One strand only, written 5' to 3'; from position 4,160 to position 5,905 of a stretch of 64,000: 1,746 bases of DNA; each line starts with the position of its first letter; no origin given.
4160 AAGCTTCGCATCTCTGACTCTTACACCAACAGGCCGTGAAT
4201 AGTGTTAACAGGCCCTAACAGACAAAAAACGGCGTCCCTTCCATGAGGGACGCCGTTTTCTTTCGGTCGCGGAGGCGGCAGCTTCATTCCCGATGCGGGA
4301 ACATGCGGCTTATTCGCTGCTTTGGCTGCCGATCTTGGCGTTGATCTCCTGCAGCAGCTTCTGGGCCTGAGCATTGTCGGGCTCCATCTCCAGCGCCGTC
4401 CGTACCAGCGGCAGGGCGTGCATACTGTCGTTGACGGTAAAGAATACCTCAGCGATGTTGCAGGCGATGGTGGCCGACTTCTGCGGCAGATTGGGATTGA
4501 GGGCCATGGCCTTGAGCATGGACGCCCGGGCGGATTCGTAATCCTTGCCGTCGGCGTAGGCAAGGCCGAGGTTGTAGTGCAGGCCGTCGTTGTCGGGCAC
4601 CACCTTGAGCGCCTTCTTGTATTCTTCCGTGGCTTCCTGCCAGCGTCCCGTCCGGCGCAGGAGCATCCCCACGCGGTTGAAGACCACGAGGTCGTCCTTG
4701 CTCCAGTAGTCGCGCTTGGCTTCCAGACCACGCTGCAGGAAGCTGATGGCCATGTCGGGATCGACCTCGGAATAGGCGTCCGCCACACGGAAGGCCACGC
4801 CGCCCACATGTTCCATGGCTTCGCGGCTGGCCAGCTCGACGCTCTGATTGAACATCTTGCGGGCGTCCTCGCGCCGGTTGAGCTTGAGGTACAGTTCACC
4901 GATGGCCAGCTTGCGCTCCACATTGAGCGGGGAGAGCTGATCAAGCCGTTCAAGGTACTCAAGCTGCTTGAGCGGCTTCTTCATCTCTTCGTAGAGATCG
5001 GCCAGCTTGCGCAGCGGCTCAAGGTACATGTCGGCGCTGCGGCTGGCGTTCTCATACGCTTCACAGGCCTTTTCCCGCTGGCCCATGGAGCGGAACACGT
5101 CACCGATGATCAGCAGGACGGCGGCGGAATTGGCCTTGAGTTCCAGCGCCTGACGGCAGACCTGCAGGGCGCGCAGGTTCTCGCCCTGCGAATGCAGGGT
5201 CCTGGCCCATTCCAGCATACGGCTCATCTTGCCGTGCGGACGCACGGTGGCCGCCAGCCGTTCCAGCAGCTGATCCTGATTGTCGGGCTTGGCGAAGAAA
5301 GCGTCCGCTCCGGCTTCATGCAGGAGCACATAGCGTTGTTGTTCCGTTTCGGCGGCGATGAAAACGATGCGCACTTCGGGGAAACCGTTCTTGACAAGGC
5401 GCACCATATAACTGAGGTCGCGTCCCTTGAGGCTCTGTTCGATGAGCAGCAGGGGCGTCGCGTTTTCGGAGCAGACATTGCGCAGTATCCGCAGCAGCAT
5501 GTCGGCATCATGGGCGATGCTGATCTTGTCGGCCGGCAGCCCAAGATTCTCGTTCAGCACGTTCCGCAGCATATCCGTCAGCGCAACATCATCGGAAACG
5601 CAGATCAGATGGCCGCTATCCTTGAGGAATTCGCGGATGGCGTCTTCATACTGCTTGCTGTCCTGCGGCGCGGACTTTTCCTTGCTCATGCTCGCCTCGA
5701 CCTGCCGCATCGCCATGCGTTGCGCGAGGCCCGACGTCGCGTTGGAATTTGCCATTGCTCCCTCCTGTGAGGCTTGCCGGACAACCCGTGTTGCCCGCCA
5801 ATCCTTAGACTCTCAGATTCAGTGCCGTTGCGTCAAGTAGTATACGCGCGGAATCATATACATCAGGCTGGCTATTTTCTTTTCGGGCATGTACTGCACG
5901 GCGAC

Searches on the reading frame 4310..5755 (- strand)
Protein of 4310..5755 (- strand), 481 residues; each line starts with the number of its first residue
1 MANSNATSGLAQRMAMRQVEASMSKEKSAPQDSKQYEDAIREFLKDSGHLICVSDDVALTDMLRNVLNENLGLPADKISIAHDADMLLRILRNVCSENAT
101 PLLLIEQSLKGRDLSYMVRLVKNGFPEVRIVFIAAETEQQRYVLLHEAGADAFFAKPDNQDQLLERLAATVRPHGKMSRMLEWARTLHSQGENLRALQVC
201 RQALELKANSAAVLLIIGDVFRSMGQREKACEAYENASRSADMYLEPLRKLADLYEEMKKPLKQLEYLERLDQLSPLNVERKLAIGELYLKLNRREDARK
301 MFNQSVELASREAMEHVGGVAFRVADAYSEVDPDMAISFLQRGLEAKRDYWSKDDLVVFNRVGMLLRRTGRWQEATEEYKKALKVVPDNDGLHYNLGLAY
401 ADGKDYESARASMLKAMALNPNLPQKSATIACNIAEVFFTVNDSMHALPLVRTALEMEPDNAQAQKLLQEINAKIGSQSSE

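Call 35: find_encoding_contigs(protein=window:4310-5755:-, flank=3000, max_places=10)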
Protein window:4310-5755:- (481 aa): 5 contigs read that carry it; 2 places shown.
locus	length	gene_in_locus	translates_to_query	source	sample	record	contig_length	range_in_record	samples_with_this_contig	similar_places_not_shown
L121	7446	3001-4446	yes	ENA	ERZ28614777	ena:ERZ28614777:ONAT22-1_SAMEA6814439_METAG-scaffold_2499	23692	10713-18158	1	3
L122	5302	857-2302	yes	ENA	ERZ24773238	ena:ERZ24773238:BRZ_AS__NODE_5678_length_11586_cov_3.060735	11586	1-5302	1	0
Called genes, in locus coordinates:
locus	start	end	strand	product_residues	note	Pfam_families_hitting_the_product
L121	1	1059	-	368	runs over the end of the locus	PF04055:Radical_SAM, PF16199:Radical_SAM_C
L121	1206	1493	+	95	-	PF00216:Bac_DNA_binding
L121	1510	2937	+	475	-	-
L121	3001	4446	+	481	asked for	PF00515:TPR_1 (faint), PF07719:TPR_2 (faint), PF21033:RMD1-3 (faint), PF13181:TPR_8 (faint), PF14559:TPR_19 (faint), PF13424:TPR_12 (weak), PF13414:TPR_11, PF13432:TPR_16, +7 more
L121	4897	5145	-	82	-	-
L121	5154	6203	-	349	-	PF02618:YceG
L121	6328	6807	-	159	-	PF03652:RuvX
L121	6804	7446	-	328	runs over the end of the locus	PF00579:tRNA-synt_1b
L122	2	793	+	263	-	?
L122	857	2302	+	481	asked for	PF00515:TPR_1 (faint), PF07719:TPR_2 (faint), PF21033:RMD1-3 (faint), PF13181:TPR_8 (faint), PF14559:TPR_19 (faint), PF13424:TPR_12 (weak), PF13414:TPR_11, PF13432:TPR_16, +7 more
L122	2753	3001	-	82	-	-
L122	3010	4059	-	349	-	PF02618:YceG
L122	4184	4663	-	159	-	PF03652:RuvX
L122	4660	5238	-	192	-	PF00579:tRNA-synt_1b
